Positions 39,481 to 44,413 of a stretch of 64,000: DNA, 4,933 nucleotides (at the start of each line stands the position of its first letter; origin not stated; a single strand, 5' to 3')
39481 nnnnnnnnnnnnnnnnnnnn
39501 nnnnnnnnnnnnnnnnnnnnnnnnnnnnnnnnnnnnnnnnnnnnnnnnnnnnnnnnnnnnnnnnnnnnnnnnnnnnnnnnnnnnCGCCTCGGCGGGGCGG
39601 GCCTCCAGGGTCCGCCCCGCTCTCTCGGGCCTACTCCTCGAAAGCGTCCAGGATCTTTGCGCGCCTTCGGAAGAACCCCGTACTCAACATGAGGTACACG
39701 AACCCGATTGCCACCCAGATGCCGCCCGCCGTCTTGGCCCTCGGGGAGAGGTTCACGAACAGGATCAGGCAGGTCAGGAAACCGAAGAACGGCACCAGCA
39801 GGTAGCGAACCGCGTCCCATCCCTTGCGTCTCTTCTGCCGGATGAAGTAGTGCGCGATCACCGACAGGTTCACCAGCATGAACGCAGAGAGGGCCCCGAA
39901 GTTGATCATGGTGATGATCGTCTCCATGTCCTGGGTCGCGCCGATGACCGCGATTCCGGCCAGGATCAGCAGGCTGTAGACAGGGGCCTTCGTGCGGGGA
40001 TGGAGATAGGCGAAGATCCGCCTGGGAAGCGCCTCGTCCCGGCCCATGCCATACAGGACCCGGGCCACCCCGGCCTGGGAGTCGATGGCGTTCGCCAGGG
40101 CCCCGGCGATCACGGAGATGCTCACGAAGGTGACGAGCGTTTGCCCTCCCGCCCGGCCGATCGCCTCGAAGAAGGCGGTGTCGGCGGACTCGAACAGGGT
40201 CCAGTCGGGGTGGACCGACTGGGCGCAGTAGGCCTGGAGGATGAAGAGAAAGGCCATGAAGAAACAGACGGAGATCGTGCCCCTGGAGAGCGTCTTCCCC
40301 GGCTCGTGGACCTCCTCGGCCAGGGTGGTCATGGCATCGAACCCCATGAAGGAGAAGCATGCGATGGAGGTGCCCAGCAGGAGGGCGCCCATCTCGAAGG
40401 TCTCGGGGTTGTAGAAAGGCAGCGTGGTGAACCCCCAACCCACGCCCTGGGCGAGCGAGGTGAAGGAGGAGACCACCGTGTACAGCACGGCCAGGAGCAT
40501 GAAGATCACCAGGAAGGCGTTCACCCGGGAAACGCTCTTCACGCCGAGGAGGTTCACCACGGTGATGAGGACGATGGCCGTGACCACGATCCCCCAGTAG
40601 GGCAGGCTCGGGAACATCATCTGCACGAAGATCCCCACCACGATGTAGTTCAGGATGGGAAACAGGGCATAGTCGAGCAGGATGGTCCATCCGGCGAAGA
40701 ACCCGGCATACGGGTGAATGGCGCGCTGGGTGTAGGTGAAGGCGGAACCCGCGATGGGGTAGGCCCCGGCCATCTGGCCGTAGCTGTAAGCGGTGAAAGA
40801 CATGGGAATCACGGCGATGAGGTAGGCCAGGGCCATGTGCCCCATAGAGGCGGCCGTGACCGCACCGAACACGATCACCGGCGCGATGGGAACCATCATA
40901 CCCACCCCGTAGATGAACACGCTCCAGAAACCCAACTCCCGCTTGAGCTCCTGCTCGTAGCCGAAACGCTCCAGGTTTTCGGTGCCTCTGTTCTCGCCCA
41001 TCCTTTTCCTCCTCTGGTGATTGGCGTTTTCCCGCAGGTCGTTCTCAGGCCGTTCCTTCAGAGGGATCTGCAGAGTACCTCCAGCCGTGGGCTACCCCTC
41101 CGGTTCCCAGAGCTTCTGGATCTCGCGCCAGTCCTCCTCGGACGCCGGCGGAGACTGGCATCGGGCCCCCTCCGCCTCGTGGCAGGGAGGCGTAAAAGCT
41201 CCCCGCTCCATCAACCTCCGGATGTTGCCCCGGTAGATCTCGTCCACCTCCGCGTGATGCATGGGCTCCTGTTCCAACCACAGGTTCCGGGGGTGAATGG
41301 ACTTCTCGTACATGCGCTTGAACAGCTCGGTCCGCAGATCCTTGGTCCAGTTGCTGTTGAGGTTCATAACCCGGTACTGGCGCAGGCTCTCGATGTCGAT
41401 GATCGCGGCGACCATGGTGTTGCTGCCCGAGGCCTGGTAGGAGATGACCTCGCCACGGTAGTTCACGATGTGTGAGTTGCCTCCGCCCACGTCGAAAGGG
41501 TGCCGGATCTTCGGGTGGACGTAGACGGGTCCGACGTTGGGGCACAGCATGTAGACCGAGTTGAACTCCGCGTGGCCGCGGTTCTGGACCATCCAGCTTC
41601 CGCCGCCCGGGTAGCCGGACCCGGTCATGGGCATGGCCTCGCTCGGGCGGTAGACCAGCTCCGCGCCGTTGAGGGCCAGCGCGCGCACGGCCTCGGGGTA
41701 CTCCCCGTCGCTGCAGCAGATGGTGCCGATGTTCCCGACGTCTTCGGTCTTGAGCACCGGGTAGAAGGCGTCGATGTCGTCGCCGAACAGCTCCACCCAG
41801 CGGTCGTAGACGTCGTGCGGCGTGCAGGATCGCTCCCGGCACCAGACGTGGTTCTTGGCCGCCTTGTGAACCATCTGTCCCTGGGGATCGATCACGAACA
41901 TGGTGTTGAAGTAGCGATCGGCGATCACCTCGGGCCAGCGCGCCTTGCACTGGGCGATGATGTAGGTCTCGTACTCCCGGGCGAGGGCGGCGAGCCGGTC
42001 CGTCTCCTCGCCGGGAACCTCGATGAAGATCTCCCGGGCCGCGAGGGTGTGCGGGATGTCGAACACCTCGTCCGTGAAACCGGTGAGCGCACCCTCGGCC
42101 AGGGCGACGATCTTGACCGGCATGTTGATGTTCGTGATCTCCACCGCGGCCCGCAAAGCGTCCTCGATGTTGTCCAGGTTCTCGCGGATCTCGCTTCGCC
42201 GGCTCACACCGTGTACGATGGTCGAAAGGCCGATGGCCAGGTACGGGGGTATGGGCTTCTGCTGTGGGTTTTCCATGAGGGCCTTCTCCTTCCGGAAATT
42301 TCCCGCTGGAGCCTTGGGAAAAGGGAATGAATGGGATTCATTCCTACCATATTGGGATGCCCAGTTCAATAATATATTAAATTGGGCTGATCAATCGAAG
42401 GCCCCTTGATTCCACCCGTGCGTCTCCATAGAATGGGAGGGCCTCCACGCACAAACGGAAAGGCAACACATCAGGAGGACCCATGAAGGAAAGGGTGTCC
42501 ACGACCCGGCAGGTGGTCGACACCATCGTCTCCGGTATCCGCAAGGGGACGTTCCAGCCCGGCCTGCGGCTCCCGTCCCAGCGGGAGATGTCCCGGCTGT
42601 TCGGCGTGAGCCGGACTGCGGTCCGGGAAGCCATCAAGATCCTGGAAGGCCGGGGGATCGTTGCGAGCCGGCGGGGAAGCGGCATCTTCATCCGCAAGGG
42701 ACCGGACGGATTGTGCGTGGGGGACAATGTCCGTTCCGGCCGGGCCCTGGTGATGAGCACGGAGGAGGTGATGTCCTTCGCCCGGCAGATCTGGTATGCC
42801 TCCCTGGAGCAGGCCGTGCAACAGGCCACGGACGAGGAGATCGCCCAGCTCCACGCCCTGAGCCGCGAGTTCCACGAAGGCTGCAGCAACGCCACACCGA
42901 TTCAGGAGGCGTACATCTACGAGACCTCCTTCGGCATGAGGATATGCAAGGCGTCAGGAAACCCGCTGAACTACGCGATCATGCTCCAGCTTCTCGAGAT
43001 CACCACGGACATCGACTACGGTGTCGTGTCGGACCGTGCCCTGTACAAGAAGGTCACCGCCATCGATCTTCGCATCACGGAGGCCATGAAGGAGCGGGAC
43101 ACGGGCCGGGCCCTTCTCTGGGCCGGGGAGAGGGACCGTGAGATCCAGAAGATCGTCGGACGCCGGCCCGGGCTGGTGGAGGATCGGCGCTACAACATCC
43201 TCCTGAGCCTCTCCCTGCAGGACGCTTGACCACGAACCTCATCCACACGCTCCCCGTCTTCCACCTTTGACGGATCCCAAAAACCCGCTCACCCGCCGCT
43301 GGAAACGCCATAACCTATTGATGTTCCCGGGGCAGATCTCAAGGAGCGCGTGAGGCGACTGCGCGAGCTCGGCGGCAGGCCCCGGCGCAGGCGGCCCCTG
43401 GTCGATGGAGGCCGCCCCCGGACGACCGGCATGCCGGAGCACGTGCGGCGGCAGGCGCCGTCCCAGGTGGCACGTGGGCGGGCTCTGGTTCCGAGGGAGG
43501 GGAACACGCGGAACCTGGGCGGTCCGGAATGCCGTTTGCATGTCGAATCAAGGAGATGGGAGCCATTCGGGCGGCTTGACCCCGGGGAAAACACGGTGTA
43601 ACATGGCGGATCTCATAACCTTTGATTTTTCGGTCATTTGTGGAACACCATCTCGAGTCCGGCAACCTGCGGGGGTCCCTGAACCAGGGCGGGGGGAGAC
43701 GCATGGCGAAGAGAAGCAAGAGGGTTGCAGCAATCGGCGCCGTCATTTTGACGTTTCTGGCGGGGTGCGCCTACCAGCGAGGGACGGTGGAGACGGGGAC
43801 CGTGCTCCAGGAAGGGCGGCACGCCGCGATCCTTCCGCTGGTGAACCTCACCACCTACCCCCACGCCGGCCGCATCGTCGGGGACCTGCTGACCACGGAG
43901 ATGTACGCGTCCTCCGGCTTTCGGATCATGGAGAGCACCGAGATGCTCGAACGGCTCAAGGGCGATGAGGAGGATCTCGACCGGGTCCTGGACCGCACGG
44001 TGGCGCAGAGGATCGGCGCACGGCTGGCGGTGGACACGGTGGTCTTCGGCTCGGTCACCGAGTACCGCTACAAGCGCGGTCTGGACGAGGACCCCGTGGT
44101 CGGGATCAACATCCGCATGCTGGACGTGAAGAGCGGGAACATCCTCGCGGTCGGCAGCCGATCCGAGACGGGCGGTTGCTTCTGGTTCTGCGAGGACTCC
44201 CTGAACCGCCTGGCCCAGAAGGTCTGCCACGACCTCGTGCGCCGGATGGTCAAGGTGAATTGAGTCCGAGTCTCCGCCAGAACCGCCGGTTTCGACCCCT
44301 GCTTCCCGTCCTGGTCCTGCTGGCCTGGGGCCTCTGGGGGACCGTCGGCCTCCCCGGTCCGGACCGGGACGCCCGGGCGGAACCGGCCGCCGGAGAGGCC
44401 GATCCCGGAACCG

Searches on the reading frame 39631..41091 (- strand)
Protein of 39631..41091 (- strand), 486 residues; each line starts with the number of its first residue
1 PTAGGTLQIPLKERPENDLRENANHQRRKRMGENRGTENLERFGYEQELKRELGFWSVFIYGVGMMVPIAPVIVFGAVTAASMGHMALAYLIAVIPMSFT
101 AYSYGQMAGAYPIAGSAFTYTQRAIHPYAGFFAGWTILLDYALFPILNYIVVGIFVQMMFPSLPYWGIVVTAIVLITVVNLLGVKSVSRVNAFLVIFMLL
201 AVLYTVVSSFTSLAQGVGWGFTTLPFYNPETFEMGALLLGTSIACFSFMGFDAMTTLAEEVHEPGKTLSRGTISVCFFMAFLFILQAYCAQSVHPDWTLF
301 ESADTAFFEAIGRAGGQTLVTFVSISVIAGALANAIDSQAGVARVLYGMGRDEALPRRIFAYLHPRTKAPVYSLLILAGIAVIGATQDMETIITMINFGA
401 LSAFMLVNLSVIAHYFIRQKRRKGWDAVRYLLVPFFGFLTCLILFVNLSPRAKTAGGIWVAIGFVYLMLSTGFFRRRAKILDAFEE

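Call 44: search_protein_families(library=pfam, proteins=[window:39631-41091:-], max_evalue=0.0001)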
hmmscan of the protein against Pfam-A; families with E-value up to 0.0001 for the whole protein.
window:39631-41091:- (486 aa): 2 families
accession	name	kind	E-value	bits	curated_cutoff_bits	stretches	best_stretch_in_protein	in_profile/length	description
PF00324.27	AA_permease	-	2.4e-37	129.2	24.6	1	77-445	22-411/470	Amino acid permease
PF13520.12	AA_permease_2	-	5.8e-36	124.8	27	1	53-461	1-420/427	Amino acid permease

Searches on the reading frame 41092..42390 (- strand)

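Call 44: search_protein_families(library=pfam, proteins=[window:41092-42390:-], max_evalue=0.0001)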
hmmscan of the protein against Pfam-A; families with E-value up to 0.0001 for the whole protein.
window:41092-42390:- (432 aa): 1 family
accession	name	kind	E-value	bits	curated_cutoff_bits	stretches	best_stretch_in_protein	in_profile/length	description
PF00795.27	CN_hydrolase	-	5.3e-32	111.6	23.2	1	66-340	12-255/256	Carbon-nitrogen hydrolase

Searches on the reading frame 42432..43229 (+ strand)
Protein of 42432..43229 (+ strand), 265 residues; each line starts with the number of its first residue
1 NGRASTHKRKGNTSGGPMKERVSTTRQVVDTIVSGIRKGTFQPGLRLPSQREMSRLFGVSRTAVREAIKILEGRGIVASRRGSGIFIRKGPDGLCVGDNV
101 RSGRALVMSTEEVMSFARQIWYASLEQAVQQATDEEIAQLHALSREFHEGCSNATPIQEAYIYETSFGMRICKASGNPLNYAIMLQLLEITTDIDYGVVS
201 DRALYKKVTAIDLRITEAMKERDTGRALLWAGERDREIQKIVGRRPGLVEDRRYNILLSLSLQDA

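Call 44: search_protein_families(library=pfam, proteins=[window:42432-43229:+], max_evalue=0.0001)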
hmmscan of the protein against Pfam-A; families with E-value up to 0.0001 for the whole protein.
window:42432-43229:+ (265 aa): 4 families
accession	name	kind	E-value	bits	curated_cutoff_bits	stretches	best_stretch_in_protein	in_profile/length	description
PF00392.27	GntR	-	2.9e-17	62.5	27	1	25-87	2-64/64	Bacterial regulatory proteins, gntR family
PF07729.17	FCD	-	3.3e-07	31.2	24.3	1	124-227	13-115/125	FCD domain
PF08279.18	HTH_11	-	6e-05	23.3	25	0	50-85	18-54/55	HTH domain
PF13518.12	HTH_28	-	7.1e-05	23.2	25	0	49-78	14-43/52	Helix-turn-helix domain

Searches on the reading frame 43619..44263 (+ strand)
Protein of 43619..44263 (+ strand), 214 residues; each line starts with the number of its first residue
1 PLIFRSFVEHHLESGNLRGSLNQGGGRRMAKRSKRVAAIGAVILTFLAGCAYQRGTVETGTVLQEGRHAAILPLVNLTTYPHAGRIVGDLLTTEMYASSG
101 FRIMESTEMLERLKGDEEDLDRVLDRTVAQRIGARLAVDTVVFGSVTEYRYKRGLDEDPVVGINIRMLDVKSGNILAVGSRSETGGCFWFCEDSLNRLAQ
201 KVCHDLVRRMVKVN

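Call 44: search_protein_families(library=pfam, proteins=[window:43619-44263:+], max_evalue=0.0001)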
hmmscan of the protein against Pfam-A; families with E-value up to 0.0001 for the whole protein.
window:43619-44263:+ (214 aa): 1 family
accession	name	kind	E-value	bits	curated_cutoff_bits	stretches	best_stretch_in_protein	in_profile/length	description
PF03783.19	CsgG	-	2.1e-06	27.6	20.8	1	76-179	29-146/210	Curli production assembly/transport component CsgG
